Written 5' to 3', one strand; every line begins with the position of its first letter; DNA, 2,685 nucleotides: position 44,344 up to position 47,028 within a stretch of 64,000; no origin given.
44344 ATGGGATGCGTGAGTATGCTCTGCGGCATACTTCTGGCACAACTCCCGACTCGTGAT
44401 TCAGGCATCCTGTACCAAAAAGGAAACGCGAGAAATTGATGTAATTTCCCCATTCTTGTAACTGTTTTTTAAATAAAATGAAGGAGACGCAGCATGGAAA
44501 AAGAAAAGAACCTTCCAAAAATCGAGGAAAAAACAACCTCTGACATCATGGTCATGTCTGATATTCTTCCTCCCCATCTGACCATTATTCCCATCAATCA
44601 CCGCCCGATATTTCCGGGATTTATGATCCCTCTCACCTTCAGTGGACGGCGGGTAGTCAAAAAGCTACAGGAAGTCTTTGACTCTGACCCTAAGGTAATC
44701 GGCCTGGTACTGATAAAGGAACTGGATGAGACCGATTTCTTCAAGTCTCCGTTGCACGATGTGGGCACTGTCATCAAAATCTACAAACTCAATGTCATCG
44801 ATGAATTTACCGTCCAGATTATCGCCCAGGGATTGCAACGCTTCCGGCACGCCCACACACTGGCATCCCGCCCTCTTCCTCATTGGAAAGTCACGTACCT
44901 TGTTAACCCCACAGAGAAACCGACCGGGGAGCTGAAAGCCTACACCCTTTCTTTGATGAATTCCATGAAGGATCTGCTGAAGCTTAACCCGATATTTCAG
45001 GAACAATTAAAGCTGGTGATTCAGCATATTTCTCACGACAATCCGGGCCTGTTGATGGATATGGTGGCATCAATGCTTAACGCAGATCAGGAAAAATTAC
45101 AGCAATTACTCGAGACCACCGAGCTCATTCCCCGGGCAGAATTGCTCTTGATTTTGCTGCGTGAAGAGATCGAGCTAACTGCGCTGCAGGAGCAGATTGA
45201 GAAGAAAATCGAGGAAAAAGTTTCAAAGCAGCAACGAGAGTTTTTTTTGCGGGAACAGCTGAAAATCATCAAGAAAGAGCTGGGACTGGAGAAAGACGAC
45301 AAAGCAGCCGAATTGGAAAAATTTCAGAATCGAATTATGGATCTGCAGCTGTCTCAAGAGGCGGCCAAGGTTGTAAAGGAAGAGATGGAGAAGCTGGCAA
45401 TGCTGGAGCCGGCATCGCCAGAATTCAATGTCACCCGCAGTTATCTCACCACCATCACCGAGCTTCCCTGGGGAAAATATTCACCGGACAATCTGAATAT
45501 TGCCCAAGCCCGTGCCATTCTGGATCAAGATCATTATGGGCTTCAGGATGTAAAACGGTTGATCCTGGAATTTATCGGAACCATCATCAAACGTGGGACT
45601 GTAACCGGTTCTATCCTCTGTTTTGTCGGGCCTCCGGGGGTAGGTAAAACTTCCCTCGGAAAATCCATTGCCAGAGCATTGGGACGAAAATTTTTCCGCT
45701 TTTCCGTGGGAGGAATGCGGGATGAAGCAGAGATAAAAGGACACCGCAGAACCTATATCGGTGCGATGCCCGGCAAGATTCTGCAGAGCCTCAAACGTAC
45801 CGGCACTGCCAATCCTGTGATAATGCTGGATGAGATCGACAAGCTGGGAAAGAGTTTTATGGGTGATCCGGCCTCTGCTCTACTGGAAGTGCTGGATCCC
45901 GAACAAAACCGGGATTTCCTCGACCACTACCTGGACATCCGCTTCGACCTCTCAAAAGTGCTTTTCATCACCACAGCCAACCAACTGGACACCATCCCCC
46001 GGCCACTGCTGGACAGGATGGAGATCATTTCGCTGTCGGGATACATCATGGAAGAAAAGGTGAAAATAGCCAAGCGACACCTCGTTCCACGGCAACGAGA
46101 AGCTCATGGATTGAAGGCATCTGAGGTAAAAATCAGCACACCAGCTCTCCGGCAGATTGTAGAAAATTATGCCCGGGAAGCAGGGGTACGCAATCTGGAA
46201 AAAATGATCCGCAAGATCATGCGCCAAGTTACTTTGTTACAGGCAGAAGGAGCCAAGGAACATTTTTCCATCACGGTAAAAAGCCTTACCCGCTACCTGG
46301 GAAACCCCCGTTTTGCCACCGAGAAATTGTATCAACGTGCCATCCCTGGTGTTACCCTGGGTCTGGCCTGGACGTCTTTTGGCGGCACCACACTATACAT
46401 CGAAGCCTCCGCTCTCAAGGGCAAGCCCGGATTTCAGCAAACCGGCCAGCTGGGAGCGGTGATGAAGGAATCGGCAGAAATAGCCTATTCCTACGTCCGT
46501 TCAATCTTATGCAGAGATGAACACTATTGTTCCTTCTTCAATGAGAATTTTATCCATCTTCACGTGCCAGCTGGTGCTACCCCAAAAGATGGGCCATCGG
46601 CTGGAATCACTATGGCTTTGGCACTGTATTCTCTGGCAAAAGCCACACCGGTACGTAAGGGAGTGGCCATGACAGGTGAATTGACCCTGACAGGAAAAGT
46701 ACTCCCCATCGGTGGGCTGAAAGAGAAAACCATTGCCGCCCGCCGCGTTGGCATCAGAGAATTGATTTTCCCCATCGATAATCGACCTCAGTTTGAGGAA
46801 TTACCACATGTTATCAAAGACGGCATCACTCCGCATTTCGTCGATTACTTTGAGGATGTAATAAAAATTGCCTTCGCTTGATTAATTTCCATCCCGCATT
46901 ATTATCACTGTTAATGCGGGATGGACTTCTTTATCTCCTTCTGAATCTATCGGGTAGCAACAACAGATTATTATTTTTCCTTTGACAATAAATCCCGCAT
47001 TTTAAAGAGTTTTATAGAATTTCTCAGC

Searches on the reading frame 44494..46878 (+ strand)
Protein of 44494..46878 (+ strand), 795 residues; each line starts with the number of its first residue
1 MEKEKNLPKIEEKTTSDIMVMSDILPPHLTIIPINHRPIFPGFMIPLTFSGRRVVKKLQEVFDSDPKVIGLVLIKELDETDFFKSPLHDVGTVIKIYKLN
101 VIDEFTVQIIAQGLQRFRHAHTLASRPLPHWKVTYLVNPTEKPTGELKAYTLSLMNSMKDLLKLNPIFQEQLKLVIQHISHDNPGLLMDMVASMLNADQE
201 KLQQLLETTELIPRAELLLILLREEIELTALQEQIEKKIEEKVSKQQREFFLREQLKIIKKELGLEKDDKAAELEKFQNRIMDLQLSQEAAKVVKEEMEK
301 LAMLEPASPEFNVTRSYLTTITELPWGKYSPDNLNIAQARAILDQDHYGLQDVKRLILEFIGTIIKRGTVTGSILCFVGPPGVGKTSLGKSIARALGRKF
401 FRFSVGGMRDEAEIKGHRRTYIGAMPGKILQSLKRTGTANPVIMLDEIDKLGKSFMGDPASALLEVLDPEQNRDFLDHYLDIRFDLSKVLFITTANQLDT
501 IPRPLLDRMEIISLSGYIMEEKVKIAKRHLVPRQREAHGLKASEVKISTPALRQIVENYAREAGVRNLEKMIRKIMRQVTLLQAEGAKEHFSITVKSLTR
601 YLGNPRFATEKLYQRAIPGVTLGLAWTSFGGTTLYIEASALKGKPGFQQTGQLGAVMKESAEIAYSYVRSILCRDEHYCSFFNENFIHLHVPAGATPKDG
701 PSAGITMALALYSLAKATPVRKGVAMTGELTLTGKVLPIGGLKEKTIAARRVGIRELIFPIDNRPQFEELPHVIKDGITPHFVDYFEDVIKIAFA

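Call 21: find_related_loci(query=window:44494-46878:+, collection=genome_contigs, flank=10000)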
Query window:44494-46878:+ (795 aa) in genome_contigs; peptide patterns used: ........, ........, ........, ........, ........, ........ (x = any residue, [..] = any of these).
160 stretches matched a pattern; 28 encode a relative of the query (tblastn E <= 1e-3); 28 distinct loci.
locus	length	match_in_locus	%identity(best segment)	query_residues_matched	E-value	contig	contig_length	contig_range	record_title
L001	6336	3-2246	64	46-794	0e+0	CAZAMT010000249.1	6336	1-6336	MAG TPA_asm: uncultured Bacteroidales bacterium isolate binchicken_co8_368 genome assembly, contig: NODE_24558_length_63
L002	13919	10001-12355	61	10-794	0e+0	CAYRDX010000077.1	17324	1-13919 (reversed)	MAG TPA_asm: uncultured Saprospiraceae bacterium isolate SRP257756_co1_244 genome assembly, contig: NODE_2796_length_173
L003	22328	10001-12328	55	18-795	0e+0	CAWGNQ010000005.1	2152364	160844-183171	MAG: uncultured Acidobacteriota bacterium isolate MFD05684.bin.1.85 genome assembly, contig: contig_12981, whole genome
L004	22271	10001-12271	56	37-795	0e+0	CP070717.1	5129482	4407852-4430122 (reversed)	MAG: Acidobacteriota bacterium isolate bin48 chromosome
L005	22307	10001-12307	53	23-794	0e+0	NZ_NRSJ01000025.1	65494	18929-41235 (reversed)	Halochromatium glycolicum strain DSM 11080 scaffold0025, whole genome shotgun sequence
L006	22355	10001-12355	53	11-794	0e+0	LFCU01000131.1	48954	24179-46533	Candidatus Achromatium palustre isolate Sipp_2015 Ga0064002_1317, whole genome shotgun sequence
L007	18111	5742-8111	53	19-794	0e+0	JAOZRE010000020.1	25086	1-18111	MAG: bacterium isolate GMC6.concoct.212 GMC6_1249_length_25086_cov_6.229795, whole genome shotgun sequence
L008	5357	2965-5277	52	22-794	0e+0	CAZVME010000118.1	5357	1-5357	MAG TPA_asm: uncultured Gammaproteobacteria bacterium isolate SRP167671_co2_216 genome assembly, contig: NODE_17516_leng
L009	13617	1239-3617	53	1-795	0e+0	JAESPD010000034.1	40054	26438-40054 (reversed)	MAG: gamma proteobacterium endosymbiont of Lamellibrachia anaximandri isolate Palinuro 2 34, whole genome shotgun sequen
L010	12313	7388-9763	53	1-794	0e+0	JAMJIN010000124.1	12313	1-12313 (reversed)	MAG: Chromatiales bacterium isolate OKLCSY NODE_124_length_12313_cov_159.687_1, whole genome shotgun sequence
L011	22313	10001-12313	52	22-794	0e+0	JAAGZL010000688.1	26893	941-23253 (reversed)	MAG: Gammaproteobacteria bacterium isolate Cli_5 CliG_CONTIG1934819, whole genome shotgun sequence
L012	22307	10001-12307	54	23-794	0e+0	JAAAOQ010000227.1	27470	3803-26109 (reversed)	MAG: Gammaproteobacteria bacterium isolate GSL.Bin27 NODE_952_length_27470_cov_0.376248, whole genome shotgun sequence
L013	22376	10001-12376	53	15-794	0e+0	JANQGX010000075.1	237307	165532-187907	MAG: SAR324 cluster bacterium isolate PL23b_bin.69 k99_878891, whole genome shotgun sequence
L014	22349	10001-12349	50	26-794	0e+0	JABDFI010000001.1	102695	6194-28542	MAG: Chlamydiae bacterium isolate BWOrgHeat_Nextera88_MAG2 3300020970.a:Ga0206972_1002, whole genome shotgun sequence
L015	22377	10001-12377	57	1-794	0e+0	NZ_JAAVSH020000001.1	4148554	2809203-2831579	Endosymbiont of Lamellibrachia barhami isolate D756_A12_LB11 HiC_scaffold_1, whole genome shotgun sequence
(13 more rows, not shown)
